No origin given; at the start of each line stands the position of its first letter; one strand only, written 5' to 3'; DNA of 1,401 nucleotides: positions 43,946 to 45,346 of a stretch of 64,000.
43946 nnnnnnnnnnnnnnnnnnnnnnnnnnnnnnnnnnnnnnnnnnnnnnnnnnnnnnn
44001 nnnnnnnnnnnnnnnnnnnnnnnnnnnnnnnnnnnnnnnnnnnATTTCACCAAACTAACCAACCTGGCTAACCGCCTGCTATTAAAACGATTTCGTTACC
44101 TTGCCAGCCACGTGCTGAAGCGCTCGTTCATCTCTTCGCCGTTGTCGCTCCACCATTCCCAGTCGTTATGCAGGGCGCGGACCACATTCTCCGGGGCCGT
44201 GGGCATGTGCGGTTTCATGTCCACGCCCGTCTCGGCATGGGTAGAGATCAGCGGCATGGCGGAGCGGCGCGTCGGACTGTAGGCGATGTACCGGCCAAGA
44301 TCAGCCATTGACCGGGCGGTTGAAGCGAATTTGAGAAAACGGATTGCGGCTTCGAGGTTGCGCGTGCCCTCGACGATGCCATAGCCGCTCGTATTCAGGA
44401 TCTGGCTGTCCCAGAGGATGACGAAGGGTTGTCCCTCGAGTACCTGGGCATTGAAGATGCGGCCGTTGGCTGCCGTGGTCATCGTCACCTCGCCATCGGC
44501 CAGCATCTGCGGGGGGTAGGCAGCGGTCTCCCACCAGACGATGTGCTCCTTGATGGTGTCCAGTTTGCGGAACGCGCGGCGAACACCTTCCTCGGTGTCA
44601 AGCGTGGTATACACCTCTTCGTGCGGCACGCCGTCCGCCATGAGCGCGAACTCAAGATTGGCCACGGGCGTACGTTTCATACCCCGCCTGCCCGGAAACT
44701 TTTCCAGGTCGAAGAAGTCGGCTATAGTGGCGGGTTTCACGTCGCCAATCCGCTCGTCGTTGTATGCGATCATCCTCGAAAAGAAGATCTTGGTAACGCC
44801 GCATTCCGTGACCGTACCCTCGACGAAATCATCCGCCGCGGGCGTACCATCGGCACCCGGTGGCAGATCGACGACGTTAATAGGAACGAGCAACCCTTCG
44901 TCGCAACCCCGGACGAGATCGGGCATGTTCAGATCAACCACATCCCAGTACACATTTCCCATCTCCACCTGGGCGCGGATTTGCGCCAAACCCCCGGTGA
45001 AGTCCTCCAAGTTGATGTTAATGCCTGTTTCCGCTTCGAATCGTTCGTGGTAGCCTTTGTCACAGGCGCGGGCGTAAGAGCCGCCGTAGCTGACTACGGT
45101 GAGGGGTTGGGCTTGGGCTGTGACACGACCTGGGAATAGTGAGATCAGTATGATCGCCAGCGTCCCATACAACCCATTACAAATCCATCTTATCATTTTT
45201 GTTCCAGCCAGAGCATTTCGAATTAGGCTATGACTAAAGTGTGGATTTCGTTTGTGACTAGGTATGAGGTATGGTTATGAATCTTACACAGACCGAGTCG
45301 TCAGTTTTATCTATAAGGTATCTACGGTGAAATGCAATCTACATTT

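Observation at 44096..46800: Orphan second copy of the ABC substrate-binding protein next to a ~1.6 kb low-GC island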

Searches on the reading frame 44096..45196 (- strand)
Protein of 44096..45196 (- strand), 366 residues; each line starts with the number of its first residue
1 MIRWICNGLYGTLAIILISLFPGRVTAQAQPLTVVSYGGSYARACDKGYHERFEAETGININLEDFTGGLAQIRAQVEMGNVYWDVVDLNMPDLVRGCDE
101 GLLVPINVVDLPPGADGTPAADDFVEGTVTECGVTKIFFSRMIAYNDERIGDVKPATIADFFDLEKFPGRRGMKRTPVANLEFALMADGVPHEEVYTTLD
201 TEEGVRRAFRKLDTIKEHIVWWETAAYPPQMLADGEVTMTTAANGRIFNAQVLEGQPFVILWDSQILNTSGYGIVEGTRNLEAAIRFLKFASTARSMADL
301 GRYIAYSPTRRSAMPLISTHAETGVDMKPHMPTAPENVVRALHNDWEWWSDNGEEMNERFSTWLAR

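Call 9: search_protein_families(library=pfam, proteins=[window:44096-45196:-], max_evalue=0.01)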
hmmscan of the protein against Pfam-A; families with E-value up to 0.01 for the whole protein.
window:44096-45196:- (366 aa): 2 families
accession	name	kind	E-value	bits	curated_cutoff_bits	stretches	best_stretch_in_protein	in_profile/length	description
PF13416.11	SBP_bac_8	-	6.2e-39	134.9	27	1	50-332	3-278/279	Bacterial extracellular solute-binding protein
PF01547.30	SBP_bac_1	-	7.8e-10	39.7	26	1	51-296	15-305/307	Bacterial extracellular solute-binding protein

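Call 33: search_protein_families(library=ncbifam, proteins=[window:44096-45196:-], max_evalue=0.00001)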
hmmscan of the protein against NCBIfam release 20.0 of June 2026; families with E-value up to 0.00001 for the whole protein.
window:44096-45196:- (366 aa): 0 families

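Call 50: find_homologous_proteins(query=window:44096-45196:-, max_evalue=1e-20)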
Query window:44096-45196:- (366 aa): 5858 proteins with E <= 1e-20 among 8000 candidates; the best 120 are listed.
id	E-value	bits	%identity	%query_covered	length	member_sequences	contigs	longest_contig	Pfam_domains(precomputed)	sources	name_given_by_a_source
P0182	2.4e-224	762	90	100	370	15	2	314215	PF13416.12,PF01547.31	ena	-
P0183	2.1e-217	739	88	98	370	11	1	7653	PF13416.12,PF01547.31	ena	-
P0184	1.2e-215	733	92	94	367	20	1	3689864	PF13416.12,PF01547.31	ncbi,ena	-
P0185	3.8e-215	732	89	96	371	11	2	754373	PF13416.12,PF01547.31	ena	-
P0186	4.6e-208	708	86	94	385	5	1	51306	PF13416.12,PF01547.31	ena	-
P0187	6.4e-207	705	83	100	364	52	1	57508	PF13416.12,PF01547.31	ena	-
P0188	1.3e-205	700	89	94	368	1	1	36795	PF13416.12,PF01547.31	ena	-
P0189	3.2e-201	686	82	97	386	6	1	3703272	PF13416.12,PF01547.31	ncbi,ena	-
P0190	2.0e-200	683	84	93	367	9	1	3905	PF13416.12,PF01547.31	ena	-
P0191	6.4e-200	682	80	100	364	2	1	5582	PF13416.12,PF01547.31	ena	-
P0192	3.4e-196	669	81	94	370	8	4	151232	PF13416.12,PF01547.31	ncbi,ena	-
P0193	4.5e-196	669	78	100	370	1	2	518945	PF13416.12,PF01547.31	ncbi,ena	-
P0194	5.4e-196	669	78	100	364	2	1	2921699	PF13416.12,PF01547.31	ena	-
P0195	1.5e-195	667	77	100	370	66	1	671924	PF13416.12,PF01547.31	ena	-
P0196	3.2e-195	666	80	94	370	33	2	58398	PF13416.12,PF01547.31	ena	-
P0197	2.1e-194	663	78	100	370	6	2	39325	PF13416.12,PF01547.31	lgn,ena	-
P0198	7.9e-194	662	80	94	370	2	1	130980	PF13416.12,PF01547.31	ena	-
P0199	1.7e-193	661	77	100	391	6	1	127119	PF13416.12,PF01547.31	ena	-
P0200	1.8e-191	654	80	94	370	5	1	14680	PF13416.12,PF01547.31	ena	-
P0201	3.0e-190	650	80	93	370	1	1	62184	PF13416.12,PF01547.31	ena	-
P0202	3.5e-190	650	76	100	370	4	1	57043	PF13416.12,PF01547.31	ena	-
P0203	4.8e-187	639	75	98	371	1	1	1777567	PF13416.12,PF01547.31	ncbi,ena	-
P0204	8.3e-187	638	76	98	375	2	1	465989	PF13416.12,PF01547.31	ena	-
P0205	8.4e-183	625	75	96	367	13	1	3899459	PF13416.12,PF01547.31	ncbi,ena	-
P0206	6.9e-182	622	76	94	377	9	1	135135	PF13416.12,PF01547.31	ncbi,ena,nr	ncbi:MAG: ABC transporter substrate-binding protein [Gemmatimonadetes bacterium]|nr:ABC transporter 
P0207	6.7e-181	619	76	94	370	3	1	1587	PF13416.12,PF01547.31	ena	-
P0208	1.1e-180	618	73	98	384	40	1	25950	PF13416.12,PF01547.31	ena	-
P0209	1.1e-180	618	75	94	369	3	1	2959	PF13416.12,PF01547.31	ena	-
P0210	4.1e-180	616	75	96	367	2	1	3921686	PF13416.12,PF01547.31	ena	-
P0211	5.2e-180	616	75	98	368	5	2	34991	PF13416.12,PF01547.31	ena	-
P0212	1.0e-179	615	75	98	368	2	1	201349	PF13416.12,PF01547.31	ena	-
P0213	3.0e-179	614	75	94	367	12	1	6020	PF13416.12,PF01547.31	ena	-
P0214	2.0e-178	611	70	99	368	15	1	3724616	PF13416.12,PF01547.31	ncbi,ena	-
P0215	3.0e-178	610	74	96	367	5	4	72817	PF13416.12,PF01547.31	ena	-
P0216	6.8e-178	609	75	94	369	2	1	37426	PF13416.12,PF01547.31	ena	-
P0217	7.4e-178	609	74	94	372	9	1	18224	PF13416.12,PF01547.31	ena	-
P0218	1.1e-177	608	71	99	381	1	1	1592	PF13416.12,PF01547.31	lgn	-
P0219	8.5e-177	606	70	98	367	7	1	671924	PF13416.12,PF01547.31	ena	-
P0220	6.7e-176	603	75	93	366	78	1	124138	PF13416.12,PF01547.31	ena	-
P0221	5.5e-175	600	74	96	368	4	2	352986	PF13416.12,PF01547.31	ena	-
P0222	2.0e-174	598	74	96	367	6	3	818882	PF13416.12,PF01547.31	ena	-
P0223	1.0e-173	595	73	96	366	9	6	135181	PF13416.12,PF01547.31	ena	-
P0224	2.1e-173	594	73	96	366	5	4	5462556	PF13416.12,PF01547.31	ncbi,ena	-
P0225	2.7e-172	591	72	96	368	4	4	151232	PF13416.12,PF01547.31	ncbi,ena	-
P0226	2.8e-172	591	72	96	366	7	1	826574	PF13416.12,PF01547.31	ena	-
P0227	3.5e-172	590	72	94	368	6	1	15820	PF13416.12,PF01547.31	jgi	-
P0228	3.8e-172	590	72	96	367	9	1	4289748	PF13416.12,PF01547.31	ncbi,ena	-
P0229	1.0e-171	589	73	96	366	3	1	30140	PF13416.12,PF01547.31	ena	-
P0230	1.7e-171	588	72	96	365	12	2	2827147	PF13416.12,PF01547.31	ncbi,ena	-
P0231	2.0e-171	588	74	92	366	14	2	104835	PF13416.12,PF01547.31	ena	-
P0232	8.1e-171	586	73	95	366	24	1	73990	PF13416.12,PF01547.31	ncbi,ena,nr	ncbi:MAG: ABC transporter substrate-binding protein [Gemmatimonadota bacterium]|nr:ABC transporter s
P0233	2.5e-170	584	73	96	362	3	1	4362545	PF13416.12,PF01547.31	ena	-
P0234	3.1e-170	584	74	92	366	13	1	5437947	PF13416.12,PF01547.31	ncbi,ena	-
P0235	3.2e-170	584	73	95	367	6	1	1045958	PF13416.12,PF01547.31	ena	-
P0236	1.1e-169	582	72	96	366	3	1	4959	PF13416.12,PF01547.31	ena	-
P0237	1.9e-169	581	71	96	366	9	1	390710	PF13416.12,PF01547.31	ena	-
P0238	3.7e-169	580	73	93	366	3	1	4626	PF13416.12,PF01547.31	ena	-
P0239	3.8e-169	580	73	93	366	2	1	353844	PF13416.12,PF01547.31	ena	-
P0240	4.7e-169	580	70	98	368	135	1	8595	PF13416.12,PF01547.31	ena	-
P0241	9.8e-169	579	68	98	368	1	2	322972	PF13416.12,PF01547.31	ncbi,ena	-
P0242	1.6e-168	578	70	97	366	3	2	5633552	PF13416.12,PF01547.31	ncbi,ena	-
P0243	9.2e-168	576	71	96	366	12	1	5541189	PF13416.12,PF01547.31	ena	-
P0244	1.3e-167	575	70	99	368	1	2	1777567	PF13416.12,PF01547.31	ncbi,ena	-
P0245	4.0e-167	574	70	96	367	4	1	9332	PF13416.12,PF01547.31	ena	-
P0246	2.8e-166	571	71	95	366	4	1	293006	PF13416.12,PF01547.31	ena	-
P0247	6.3e-166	570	70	98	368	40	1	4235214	PF13416.12,PF01547.31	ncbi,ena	-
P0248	6.9e-165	566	72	92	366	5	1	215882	PF13416.12,PF01547.31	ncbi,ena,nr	ncbi:MAG: ABC transporter substrate-binding protein [Gemmatimonadota bacterium]|nr:ABC transporter s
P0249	7.6e-165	566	69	98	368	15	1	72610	PF13416.12,PF01547.31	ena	-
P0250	2.3e-164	565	72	93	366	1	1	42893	PF13416.12,PF01547.31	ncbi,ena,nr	ncbi:MAG: ABC transporter substrate-binding protein [Gemmatimonadetes bacterium]|nr:ABC transporter 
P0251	7.2e-164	563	70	96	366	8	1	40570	PF13416.12,PF01547.31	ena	-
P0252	2.5e-163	561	69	99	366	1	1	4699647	PF13416.12,PF01547.31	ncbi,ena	-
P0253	2.7e-163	561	69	98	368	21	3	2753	PF13416.12,PF01547.31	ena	-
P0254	2.5e-162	558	71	93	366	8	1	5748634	PF13416.12,PF01547.31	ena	-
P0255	2.8e-162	558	68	98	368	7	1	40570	PF13416.12,PF01547.31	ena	-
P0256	5.6e-162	557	70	92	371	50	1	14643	PF13416.12,PF01547.31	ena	-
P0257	5.6e-161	553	67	99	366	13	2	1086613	PF13416.12,PF01547.31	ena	-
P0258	1.5e-160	552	66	98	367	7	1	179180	PF13416.12,PF01547.31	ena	-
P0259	4.7e-160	550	69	94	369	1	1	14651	PF13416.12,PF01547.31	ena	-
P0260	5.3e-160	550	67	99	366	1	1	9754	PF13416.12,PF01547.31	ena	-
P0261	1.1e-159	549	70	93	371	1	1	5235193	PF13416.12,PF01547.31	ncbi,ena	-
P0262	1.6e-159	549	68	97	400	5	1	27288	PF13416.12,PF01547.31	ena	-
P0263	1.9e-159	548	66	96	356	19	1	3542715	PF13416.12,PF01547.31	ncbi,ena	-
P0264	3.0e-159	548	70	93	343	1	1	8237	PF13416.12,PF01547.31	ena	-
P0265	5.5e-159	547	68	94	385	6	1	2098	PF13416.12,PF01547.31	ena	-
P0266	1.5e-158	545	69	92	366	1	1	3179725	PF13416.12,PF01547.31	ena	-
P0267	3.5e-158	544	67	98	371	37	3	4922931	PF13416.12,PF01547.31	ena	-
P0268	3.5e-158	544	66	99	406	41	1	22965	PF13416.12,PF01547.31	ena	-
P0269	4.2e-158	544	68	93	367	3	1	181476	PF13416.12,PF01547.31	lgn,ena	-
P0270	5.4e-158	544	69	93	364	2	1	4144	PF13416.12,PF01547.31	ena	-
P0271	6.0e-158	544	68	94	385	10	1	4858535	PF13416.12,PF01547.31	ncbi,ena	-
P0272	1.3e-157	542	70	93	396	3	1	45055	PF13416.12,PF01547.31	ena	-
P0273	1.4e-157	542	67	96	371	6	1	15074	PF13416.12,PF01547.31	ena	-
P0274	1.7e-157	542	66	98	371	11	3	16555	PF13416.12,PF01547.31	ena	-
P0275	1.8e-157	542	66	97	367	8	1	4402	PF13416.12,PF01547.31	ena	-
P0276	4.2e-157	541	67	94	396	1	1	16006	PF13416.12,PF01547.31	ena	-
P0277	5.0e-157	540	68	96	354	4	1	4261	PF13416.12,PF01547.31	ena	-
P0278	5.0e-157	540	66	96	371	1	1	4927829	PF13416.12,PF01547.31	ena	-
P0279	5.1e-157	540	70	93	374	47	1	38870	PF13416.12,PF01547.31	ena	-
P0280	1.1e-156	539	69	93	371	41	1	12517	PF13416.12,PF01547.31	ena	-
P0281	1.3e-156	539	66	99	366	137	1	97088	PF13416.12,PF01547.31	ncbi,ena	-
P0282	1.7e-156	539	67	97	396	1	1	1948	PF13416.12,PF01547.31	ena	-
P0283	2.5e-156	538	67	96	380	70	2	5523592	PF13416.12,PF01547.31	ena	-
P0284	6.2e-156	537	67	92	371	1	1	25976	PF13416.12,PF01547.31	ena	-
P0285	7.0e-156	537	65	98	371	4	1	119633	PF13416.12,PF01547.31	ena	-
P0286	1.3e-155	536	65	96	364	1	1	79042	PF13416.12,PF01547.31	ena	-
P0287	1.4e-155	536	69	93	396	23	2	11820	PF13416.12,PF01547.31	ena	-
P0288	2.0e-155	535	66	97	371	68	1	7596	PF13416.12,PF01547.31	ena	-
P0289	2.6e-155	535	67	94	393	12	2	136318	PF13416.12,PF01547.31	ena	-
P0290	2.9e-155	535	70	92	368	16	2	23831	PF13416.12,PF01547.31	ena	-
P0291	3.3e-155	535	66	97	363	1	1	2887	PF13416.12,PF01547.31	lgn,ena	-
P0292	4.8e-155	534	67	96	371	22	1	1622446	PF13416.12,PF01547.31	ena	-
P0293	7.2e-155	533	66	97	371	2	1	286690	PF13416.12,PF01547.31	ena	-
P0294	1.6e-154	532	67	93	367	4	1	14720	PF13416.12,PF01547.31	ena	-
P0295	1.7e-154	532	66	97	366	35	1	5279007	PF13416.12,PF01547.31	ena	-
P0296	2.2e-154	532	69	93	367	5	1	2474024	PF13416.12,PF01547.31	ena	-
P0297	5.3e-154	531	69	93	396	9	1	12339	PF13416.12,PF01547.31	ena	-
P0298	6.2e-154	530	66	96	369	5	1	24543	PF13416.12,PF01547.31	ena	-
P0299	8.8e-154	530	64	100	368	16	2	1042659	PF13416.12,PF01547.31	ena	-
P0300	8.8e-154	530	68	94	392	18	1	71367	PF13416.12,PF01547.31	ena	-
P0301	1.2e-153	529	64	98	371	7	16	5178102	PF13416.12,PF01547.31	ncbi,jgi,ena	-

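Call 60: find_encoding_contigs(protein=P0184, flank=10000, max_places=2)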
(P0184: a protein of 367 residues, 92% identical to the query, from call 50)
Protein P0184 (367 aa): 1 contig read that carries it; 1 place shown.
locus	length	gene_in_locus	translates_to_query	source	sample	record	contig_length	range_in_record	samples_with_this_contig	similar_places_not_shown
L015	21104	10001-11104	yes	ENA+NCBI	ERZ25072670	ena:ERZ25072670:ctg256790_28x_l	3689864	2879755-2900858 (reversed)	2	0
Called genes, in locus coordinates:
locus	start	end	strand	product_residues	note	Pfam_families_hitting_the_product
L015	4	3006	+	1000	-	PF04313:HSDR_N, PF00270:DEAD, PF04851:ResIII, PF18766:SWI2_SNF2, PF22679:T1R_D3-like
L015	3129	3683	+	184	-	-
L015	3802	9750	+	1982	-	PF13195:DUF4011, PF13086:AAA_11 (weak), PF13604:AAA_30 (faint), PF13245:AAA_19 (faint), PF13086:AAA_11, PF13087:AAA_12, PF18741:MTES_1575, PF11784:DUF3320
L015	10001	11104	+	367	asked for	PF01547:SBP_bac_1, PF13416:SBP_bac_8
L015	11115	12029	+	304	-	PF05721:PhyH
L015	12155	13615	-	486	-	PF00884:Sulfatase, PF01663:Phosphodiest (weak), PF16347:SGSH_C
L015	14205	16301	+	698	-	PF00270:DEAD, PF04851:ResIII, PF00271:Helicase_C, PF00156:Pribosyltran (weak)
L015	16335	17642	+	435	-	PF02481:DNA_processg_A, PF18306:LDcluster4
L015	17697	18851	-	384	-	PF22660:RS_preATP-grasp-like, PF02222:ATP-grasp, PF02786:CPSase_L_D2 (weak), PF07478:Dala_Dala_lig_C (faint), PF17769:PurK_C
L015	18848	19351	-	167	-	PF00731:AIRC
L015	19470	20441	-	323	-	PF00070:Pyr_redox (faint), PF00890:FAD_binding_2 (weak), PF01134:GIDA (faint), PF01266:DAO (faint), PF01494:FAD_binding_3 (faint), PF07992:Pyr_redox_2, PF13450:NAD_binding_8 (weak), PF13738:Pyr_redox_3, +4 more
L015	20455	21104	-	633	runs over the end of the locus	PF00005:ABC_tran, PF02463:SMC_N (faint), PF00350:Dynamin_N (faint), PF13304:AAA_21 (faint), PF12848:ABC_tran_Xtn, PF00005:ABC_tran, PF16326:ABC_tran_CTD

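Call 61: find_encoding_contigs(protein=P0182, flank=10000, max_places=2)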
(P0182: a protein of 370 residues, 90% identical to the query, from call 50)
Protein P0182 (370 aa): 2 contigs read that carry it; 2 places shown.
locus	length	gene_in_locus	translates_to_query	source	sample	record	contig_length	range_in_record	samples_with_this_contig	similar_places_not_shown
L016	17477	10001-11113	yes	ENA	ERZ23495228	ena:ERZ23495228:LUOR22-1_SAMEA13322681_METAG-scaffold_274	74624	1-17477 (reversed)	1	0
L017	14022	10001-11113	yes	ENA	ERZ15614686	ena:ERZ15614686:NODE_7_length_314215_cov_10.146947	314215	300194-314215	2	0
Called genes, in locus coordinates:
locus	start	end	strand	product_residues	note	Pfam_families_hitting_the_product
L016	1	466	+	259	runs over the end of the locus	-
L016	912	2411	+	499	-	PF01420:Methylase_S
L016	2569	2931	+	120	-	-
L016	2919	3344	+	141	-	PF01850:PIN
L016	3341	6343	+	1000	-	PF04313:HSDR_N, PF00270:DEAD, PF04851:ResIII, PF18766:SWI2_SNF2, PF22679:T1R_D3-like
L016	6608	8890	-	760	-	PF20720:nSTAND3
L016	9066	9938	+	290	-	PF13020:NOV_C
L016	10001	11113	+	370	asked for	PF01547:SBP_bac_1, PF13416:SBP_bac_8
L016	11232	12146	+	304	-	PF05721:PhyH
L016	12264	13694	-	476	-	PF00884:Sulfatase, PF01663:Phosphodiest (weak), PF16347:SGSH_C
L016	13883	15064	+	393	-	PF01636:APH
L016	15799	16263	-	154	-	PF08308:PEGA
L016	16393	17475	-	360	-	?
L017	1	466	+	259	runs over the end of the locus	-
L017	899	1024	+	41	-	-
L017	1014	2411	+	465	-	PF01420:Methylase_S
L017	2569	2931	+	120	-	-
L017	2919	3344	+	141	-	PF01850:PIN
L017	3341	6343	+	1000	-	PF04313:HSDR_N, PF00270:DEAD, PF04851:ResIII, PF18766:SWI2_SNF2, PF22679:T1R_D3-like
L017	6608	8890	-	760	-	PF20720:nSTAND3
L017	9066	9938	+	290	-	PF13020:NOV_C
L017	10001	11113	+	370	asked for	PF01547:SBP_bac_1, PF13416:SBP_bac_8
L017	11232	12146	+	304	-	PF05721:PhyH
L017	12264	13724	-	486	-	PF00884:Sulfatase, PF01663:Phosphodiest, PF16347:SGSH_C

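Call 72: search_solved_structures(query=window:44096-45196:-, max_evalue=0.00001)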
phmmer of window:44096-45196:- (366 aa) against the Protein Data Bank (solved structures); distinct sequences matched with E-value up to 0.00001: 9.
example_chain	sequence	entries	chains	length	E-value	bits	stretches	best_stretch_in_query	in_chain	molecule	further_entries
8jv1_A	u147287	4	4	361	3.2e-72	246.6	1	32-362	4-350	Spermidine/putrescine-binding periplasmic protein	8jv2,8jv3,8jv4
5l9g_A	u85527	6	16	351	7.9e-47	163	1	32-360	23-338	periplasmic binding protein | MotA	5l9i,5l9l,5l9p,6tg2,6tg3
4i1d_A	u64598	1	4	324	5.8e-45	156.9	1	32-364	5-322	ABC transporter substrate-binding protein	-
6dgv_A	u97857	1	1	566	1.3e-43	152.4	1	32-312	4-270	Fluorescent GABA Sensor precursor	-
9d57_A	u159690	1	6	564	1.7e-43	152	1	31-312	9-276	ABC transporter substrate-binding protein, Circular permuted superfolder GFP fusion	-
6hly_A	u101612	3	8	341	1.4e-37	132.5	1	30-364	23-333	Agropine permease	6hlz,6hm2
3rpw_A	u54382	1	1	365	4e-36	127.8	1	16-358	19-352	ABC transporter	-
4eq7_A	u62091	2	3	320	6.9e-36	127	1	33-365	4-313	ABC transporter, substrate binding protein (Polyamine)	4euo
5l9s_A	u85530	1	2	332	7.2e-22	80.9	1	30-364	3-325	ABC transporter, substrate binding protein (Mannopine)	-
